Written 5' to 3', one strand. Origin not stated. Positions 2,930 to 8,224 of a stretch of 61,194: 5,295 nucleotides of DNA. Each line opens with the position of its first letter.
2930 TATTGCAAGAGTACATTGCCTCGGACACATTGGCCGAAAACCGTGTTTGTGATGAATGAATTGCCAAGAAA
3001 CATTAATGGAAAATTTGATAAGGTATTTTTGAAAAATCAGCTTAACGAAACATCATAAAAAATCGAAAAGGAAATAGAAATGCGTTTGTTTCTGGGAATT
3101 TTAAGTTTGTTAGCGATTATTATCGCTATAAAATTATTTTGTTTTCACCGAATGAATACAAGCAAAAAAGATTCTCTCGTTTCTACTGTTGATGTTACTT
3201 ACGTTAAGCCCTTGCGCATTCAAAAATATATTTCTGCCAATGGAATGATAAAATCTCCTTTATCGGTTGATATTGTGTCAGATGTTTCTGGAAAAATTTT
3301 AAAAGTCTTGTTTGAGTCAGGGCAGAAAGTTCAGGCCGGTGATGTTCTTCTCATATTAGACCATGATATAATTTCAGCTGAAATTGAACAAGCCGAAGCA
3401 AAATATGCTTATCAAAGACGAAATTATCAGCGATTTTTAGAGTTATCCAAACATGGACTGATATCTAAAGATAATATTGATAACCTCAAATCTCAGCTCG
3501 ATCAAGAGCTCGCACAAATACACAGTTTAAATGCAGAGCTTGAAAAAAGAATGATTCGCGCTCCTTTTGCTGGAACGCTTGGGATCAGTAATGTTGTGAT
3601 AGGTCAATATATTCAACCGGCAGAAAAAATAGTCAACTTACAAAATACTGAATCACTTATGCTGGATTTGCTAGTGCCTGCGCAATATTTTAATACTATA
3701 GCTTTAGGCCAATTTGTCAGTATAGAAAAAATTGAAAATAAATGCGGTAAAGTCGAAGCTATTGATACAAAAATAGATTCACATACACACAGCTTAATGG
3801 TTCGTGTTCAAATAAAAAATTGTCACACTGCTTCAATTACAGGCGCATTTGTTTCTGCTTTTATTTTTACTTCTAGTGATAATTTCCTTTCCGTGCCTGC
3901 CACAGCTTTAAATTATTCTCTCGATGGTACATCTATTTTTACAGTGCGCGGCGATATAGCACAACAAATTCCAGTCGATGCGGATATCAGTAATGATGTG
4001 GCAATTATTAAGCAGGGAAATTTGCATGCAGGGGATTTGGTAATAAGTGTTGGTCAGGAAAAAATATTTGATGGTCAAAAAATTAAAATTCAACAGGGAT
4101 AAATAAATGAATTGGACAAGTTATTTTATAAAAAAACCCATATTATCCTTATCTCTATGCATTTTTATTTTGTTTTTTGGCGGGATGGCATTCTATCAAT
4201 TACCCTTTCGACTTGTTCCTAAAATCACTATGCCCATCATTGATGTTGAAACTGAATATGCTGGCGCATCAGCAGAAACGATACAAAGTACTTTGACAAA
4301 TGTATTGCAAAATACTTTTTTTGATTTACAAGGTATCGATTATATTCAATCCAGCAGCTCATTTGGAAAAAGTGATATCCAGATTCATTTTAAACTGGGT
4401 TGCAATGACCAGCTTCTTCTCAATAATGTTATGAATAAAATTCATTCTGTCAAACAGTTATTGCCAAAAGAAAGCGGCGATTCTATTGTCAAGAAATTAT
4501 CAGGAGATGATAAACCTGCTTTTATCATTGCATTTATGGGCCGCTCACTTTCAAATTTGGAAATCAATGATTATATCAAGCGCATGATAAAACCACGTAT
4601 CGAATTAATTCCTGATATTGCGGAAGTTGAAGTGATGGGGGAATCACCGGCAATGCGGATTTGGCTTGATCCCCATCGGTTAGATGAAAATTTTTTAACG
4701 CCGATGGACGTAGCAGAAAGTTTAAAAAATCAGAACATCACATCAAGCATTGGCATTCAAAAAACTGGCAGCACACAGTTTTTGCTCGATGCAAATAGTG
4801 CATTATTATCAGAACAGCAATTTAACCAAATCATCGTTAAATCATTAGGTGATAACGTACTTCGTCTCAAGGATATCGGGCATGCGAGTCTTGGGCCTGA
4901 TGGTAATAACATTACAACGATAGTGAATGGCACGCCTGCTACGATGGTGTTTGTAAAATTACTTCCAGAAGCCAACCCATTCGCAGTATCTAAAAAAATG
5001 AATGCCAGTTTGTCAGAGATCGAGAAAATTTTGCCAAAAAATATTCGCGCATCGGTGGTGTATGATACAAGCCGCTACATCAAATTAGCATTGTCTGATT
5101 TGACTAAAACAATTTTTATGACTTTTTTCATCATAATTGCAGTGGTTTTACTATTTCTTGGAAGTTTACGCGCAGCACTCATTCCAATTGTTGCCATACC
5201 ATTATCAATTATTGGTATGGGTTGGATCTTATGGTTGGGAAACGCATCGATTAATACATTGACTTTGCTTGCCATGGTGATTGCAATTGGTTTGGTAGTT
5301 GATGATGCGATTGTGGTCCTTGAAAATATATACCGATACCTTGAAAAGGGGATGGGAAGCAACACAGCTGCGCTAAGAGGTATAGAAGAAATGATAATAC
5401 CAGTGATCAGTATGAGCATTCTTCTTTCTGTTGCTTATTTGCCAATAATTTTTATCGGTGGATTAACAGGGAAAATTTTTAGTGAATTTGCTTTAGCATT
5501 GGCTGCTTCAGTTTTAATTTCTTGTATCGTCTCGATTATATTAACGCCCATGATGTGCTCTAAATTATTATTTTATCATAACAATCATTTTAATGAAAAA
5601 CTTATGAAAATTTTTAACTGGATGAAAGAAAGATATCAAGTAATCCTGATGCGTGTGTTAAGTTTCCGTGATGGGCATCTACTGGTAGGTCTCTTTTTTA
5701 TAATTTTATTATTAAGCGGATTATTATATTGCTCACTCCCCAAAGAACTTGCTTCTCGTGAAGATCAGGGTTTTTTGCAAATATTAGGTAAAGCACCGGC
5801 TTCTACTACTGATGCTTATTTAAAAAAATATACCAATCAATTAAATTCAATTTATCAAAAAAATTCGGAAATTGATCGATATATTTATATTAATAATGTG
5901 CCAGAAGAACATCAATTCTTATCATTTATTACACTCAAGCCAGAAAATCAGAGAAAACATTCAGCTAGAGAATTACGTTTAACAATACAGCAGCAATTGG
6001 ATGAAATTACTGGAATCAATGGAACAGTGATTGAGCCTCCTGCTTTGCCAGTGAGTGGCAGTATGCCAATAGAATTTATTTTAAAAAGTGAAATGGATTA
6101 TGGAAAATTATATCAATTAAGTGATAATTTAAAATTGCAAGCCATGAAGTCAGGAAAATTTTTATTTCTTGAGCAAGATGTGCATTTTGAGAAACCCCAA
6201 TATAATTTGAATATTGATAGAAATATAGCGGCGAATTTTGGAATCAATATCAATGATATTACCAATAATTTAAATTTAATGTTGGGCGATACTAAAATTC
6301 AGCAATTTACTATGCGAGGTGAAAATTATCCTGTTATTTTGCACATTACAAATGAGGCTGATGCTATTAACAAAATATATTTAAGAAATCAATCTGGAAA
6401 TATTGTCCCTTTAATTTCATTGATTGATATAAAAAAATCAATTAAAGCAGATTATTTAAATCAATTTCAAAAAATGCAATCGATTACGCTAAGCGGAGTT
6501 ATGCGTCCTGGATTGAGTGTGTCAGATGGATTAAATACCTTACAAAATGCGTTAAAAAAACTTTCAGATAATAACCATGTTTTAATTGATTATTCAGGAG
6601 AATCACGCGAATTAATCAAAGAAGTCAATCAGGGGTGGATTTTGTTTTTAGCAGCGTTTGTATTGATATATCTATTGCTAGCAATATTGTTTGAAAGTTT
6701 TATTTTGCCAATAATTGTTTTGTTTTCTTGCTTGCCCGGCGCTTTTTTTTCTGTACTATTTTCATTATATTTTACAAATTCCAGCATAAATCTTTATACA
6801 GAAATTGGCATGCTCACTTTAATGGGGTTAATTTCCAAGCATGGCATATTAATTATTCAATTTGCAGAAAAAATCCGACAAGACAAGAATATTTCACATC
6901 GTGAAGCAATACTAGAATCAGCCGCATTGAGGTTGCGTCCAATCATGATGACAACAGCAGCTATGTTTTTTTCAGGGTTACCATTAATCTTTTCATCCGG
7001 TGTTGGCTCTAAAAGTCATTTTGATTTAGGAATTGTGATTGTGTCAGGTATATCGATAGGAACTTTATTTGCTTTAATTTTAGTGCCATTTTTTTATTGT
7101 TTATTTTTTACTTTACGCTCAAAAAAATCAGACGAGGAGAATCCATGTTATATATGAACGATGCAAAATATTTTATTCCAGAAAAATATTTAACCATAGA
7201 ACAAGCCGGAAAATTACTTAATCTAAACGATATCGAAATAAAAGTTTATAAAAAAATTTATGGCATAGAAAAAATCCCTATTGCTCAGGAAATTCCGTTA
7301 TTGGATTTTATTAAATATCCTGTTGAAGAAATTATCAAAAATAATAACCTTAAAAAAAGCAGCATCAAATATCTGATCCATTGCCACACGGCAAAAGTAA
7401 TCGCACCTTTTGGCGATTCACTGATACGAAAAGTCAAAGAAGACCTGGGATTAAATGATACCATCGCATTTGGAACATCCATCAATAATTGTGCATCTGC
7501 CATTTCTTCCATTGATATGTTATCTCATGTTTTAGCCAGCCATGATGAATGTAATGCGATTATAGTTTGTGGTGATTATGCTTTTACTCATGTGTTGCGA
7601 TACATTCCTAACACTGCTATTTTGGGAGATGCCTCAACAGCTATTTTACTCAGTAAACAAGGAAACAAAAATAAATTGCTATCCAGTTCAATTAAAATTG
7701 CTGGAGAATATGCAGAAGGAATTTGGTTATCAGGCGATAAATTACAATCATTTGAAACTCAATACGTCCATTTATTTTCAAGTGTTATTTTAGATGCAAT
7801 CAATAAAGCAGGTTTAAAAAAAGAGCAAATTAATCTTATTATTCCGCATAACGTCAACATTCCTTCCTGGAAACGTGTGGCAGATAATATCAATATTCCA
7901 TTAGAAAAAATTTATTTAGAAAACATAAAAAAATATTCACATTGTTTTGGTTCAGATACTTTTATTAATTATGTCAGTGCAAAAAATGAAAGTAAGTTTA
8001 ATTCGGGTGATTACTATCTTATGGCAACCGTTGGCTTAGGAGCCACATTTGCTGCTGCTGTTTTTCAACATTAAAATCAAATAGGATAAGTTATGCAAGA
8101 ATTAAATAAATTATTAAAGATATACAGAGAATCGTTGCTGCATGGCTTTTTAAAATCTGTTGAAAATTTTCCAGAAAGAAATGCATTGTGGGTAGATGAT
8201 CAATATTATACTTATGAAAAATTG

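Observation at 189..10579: Carrier-protein-less adenylation / KAS III operon with two built-in exporters: candidate orphan secreted-metabolite pathway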

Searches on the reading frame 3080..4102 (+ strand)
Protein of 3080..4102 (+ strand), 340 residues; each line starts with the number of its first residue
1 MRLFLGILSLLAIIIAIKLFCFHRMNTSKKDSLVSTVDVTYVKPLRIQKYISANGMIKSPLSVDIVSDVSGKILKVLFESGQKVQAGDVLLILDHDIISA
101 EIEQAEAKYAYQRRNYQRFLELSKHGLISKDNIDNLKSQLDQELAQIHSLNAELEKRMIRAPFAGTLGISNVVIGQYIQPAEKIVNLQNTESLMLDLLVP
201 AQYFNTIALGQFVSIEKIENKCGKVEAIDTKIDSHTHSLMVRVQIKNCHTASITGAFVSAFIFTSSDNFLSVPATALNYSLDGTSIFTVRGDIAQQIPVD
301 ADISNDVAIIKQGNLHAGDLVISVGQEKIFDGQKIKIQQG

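Call 3: search_protein_families(library=pfam, proteins=[window:3080-4102:+])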
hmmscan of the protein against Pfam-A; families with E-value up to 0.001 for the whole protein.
window:3080-4102:+ (340 aa): 4 families
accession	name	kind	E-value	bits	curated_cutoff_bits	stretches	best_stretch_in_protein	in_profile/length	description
PF16576.10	HlyD_D23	-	4.4e-16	59.2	30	1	61-249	18-205/214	Barrel-sandwich domain of CusB or HlyD membrane-fusion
PF13437.12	HlyD_3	-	1.1e-11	45.9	22.2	1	159-247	2-95/106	HlyD family secretion protein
PF13533.13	Biotin_lipoyl_2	-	1.6e-06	28.3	29.8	1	67-94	5-32/32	Biotin-lipoyl like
PF00364.28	Biotin_lipoyl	-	0.00015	22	22.1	1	62-93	42-73/73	Biotin-requiring enzyme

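Call 4: search_protein_families(library=ncbifam, proteins=[window:3080-4102:+])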
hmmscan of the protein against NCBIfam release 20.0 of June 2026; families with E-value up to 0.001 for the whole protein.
window:3080-4102:+ (340 aa): 24 families
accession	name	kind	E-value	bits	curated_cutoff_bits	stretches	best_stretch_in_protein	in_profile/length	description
TIGR01730.1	RND_mfp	subfamily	1.4e-55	188.5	94.9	1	37-338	1-322/322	efflux RND transporter periplasmic adaptor subunit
TIGR00999.1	8a0102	subfamily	9.1e-25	87.3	319.3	1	81-321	1-262/271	CzcB/NccB family metal efflux transporter periplasmic adaptor subunit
NF008589.1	PRK11556.1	equivalog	2.8e-23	82.5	391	1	33-337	55-387/392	MdtA/MuxA family multidrug efflux RND transporter periplasmic adaptor subunit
TIGR00998.1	8a0101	subfamily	2.9e-15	56.1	390.8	1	47-156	27-133/334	EmrA/EmrK family multidrug efflux transporter periplasmic adaptor subunit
NF007785.0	PRK10476.1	equivalog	3.3e-13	49.2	376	2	55-114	42-100/347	multidrug transporter subunit MdtN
NF007362.0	PRK09859.1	equivalog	9.7e-12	44.7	738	1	61-336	59-370/385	multidrug transporter subunit MdtE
NF033138.2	RND-peri-MexC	equivalog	1e-11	44.6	625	1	6-164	8-172/375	MexC family multidrug efflux RND transporter periplasmic adaptor subunit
NF007132.1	PRK09578.1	equivalog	1.8e-11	43.4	512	1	10-163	13-173/396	MexX/AxyX family multidrug efflux RND transporter periplasmic adaptor subunit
NF045904.1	RND-peri-MexE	equivalog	3.9e-11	42.5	714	1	11-159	12-167/390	multidrug efflux RND transporter periplasmic adaptor subunit MexE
NF000272.2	OqxA_adapt_sub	exception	1.3e-10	40.8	835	1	26-113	34-118/391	multidrug efflux RND transporter periplasmic adaptor subunit OqxA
NF007850.1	PRK10559.1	equivalog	2.7e-10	39.8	400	1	63-215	41-206/303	p-hydroxybenzoic acid efflux pump subunit AaeA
NF033834.1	RND_adapt_MexA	exception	5.7e-10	38.8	750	1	63-200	64-203/373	multidrug efflux RND transporter periplasmic adaptor subunit MexA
NF008606.0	PRK11578.1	equivalog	1.2e-08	34.5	342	1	11-157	14-170/371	macrolide transporter subunit MacA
TIGR01843.1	type_I_hlyD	subfamily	1.2e-08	34.4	208.65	1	47-157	27-137/422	HlyD family type I secretion periplasmic adaptor subunit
NF038010.1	ABC_adapt_DarC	equivalog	6.9e-07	28.3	450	1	131-335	208-414/417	darobactin export ABC transporter periplasmic adaptor subunit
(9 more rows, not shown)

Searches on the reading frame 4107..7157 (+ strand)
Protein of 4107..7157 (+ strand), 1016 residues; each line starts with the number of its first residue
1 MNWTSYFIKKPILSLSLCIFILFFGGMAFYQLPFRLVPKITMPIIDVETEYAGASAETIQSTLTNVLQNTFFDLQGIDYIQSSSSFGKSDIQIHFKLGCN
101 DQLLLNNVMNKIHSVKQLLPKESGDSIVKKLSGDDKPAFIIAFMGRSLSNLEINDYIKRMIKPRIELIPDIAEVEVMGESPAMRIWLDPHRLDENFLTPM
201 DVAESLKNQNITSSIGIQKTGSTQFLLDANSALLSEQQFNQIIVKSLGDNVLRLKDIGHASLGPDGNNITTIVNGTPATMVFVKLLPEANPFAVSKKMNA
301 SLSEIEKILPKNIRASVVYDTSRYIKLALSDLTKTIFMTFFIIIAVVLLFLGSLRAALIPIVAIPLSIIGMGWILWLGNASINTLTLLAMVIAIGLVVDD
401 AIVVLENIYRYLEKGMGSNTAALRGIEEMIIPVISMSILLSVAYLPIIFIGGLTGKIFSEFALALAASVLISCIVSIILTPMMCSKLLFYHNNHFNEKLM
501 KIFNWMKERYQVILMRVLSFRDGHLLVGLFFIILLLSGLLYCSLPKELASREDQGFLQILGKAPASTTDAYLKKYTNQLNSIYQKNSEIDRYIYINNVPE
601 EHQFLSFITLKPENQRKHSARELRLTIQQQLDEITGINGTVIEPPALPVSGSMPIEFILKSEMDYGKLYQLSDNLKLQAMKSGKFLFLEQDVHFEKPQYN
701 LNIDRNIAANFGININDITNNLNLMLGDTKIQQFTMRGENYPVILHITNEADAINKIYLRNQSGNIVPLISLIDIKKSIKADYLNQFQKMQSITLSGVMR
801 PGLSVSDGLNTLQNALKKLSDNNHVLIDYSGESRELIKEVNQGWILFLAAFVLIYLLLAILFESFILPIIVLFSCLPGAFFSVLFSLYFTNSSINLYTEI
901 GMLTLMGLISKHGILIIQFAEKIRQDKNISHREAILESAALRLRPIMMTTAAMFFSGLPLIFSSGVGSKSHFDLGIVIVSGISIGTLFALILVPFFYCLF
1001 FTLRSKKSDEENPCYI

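Call 3: search_protein_families(library=pfam, proteins=[window:4107-7157:+])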
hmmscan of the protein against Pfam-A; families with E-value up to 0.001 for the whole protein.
window:4107-7157:+ (1016 aa): 2 families
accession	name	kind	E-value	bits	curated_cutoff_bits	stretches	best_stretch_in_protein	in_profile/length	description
PF00873.25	ACR_tran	-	1.7e-229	764.7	28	1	5-1000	3-1020/1021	AcrB/AcrD/AcrF family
PF02355.23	SecD_SecF_C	-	2.8e-05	24.1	20.5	0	840-987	30-173/189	Protein export membrane protein SecD/SecF, C-terminal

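Call 4: search_protein_families(library=ncbifam, proteins=[window:4107-7157:+])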
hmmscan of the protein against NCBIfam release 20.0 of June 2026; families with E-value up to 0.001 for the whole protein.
window:4107-7157:+ (1016 aa): 13 families
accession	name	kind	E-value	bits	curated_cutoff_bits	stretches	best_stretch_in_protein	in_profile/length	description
NF033617.1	RND_permease_2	subfamily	1.1e-278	927.3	1250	1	4-1000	1-1007/1009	multidrug efflux RND transporter permease subunit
NF007133.0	PRK09579.1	equivalog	3.4e-248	826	1763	1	1-1002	1-1004/1017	multidrug efflux RND transporter permease subunit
NF000282.2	RND_permease_1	subfamily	1.3e-203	678.8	1250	1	5-999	2-1026/1029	multidrug efflux RND transporter permease subunit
TIGR00915.1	2A0602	subfamily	2.9e-185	618.1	940.35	1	5-1011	3-1039/1050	efflux RND transporter permease subunit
NF007905.0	PRK10614.1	equivalog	6.5e-152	507.4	1774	1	1-1010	1-1018/1025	multidrug efflux RND transporter permease subunit MdtC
NF007798.0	PRK10503.1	equivalog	2e-145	485.9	1584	1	6-1006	15-1028/1040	MdtB/MuxB family multidrug efflux RND transporter permease subunit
NF007842.1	PRK10555.1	equivalog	1e-136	457.3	1854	1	5-1000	3-1026/1036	multidrug efflux RND transporter permease AcrD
NF007131.0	PRK09577.1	equivalog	3.2e-135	452.2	1768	1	5-1000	3-1022/1045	multidrug efflux RND transporter permease subunit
NF011706.2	PRK15127.1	equivalog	2e-125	420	2150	1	5-1009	3-1038/1049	multidrug efflux RND transporter permease subunit AcrB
NF000037.1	RND_perm_OqxB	exception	1.4e-116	390.6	2200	1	1-1004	1-1038/1050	multidrug efflux RND transporter permease subunit OqxB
TIGR00914.1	2A0601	subfamily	1.5e-80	271.3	701.45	1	8-1012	10-1047/1051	CusA/CzcA family heavy metal efflux RND transporter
TIGR00916.1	2A0604s01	subfamily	2.6e-07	30.5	148.6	1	338-477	95-231/231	SecD/SecF family protein translocase subunit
TIGR00966.2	transloc_SecF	equivalog_domain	4.2e-06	26.4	160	0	326-484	121-276/279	protein translocase subunit SecF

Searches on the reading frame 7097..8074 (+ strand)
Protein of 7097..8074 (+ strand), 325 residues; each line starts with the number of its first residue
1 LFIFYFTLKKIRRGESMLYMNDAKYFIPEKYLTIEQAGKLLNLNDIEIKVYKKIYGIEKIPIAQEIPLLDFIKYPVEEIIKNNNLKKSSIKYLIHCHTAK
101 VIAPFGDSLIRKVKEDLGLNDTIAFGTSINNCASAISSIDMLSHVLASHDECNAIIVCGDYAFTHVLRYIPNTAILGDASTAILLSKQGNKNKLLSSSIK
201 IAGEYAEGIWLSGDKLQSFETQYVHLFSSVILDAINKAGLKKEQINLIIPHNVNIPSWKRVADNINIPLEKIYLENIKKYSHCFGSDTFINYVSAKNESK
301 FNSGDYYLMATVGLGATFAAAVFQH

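Call 3: search_protein_families(library=pfam, proteins=[window:7097-8074:+])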
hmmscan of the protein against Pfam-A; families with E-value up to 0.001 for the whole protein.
window:7097-8074:+ (325 aa): 3 families
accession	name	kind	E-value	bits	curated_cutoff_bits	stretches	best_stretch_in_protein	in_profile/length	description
PF08541.16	ACP_syn_III_C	-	1.1e-15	57.9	26.6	1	236-324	2-89/90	3-Oxoacyl-[acyl-carrier-protein (ACP)] synthase III C terminal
PF08545.16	ACP_syn_III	-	7e-05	23.1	24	1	131-200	6-77/80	3-Oxoacyl-[acyl-carrier-protein (ACP)] synthase III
PF00108.29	Thiolase_N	-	0.00057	19.8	26.4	0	70-174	25-126/260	Thiolase, N-terminal domain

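Call 4: search_protein_families(library=ncbifam, proteins=[window:7097-8074:+])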
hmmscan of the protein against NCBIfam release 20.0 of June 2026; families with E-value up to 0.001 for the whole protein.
window:7097-8074:+ (325 aa): 6 families
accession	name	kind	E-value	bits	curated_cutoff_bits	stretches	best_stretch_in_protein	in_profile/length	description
NF005308.0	PRK06840.1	equivalog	6.6e-19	68.1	315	2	25-209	12-196/339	3-oxoacyl-ACP synthase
NF006829.0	PRK09352.1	subfamily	7.9e-17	61.2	249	1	76-324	61-320/322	beta-ketoacyl-ACP synthase 3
TIGR00747.1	fabH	subfamily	1.1e-16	60.8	292.1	1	26-324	11-321/322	beta-ketoacyl-ACP synthase III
NF004623.0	PRK05963.1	equivalog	1.1e-09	38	437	1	221-324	225-327/328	beta-ketoacyl-ACP synthase III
NF005541.0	PRK07204.1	equivalog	1e-08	35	402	0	81-201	65-185/329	beta-ketoacyl-ACP synthase III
NF042429.2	DHPHCoAsyn_DpgA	equivalog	0.00042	19.3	425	0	76-323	78-348/350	3,5-dihydroxyphenylacetyl-CoA synthase DpgA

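Call 10: search_solved_structures(query=window:7097-8074:+, max_evalue=0.01)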
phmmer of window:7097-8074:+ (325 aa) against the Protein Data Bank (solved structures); distinct sequences matched with E-value up to 0.01: 11.
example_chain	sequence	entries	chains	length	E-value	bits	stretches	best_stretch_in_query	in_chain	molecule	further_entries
2ebd_A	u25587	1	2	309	8.2e-17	64.4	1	26-323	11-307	3-oxoacyl-[acyl-carrier-protein] synthase 3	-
8vd9_A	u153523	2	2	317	1.7e-09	40.4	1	113-321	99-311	Beta-ketoacyl-[acyl-carrier-protein] synthase III 1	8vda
1ub7_A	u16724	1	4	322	3.9e-09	39.2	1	224-323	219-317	3-oxoacyl-[acyl-carrier protein] synthase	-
4wzu_A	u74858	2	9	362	6.4e-07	31.9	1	233-321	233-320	3-oxoacyl-[acyl-carrier-protein] synthase 3 protein 2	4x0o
4x9k_A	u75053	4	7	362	2.3e-06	30.1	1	233-321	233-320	3-oxoacyl-[acyl-carrier-protein] synthase 3 protein 2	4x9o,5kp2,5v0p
4dfe_A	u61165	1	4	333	3.1e-06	29.7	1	139-324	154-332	3-oxoacyl-[acyl-carrier-protein] synthase 3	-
1zow_A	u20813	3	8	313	6.7e-05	25.3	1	99-321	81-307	3-oxoacyl-[acyl-carrier-protein] synthase III | 3-oxoacyl-[acyl-carrier-protein] synthase 3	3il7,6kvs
4ryb_A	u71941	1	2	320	0.00044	22.6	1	132-324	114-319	3-oxoacyl-[acyl-carrier-protein] synthase 3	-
9z38_A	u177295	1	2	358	0.00091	21.6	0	54-197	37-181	3-oxoacyl-[acyl-carrier-protein] synthase-3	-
4v2p_A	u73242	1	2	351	0.0029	19.9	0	77-323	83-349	KETOSYNTHASE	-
4nhd_A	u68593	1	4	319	0.0052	19.1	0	113-322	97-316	3-oxoacyl-[acyl-carrier-protein] synthase 3 protein 1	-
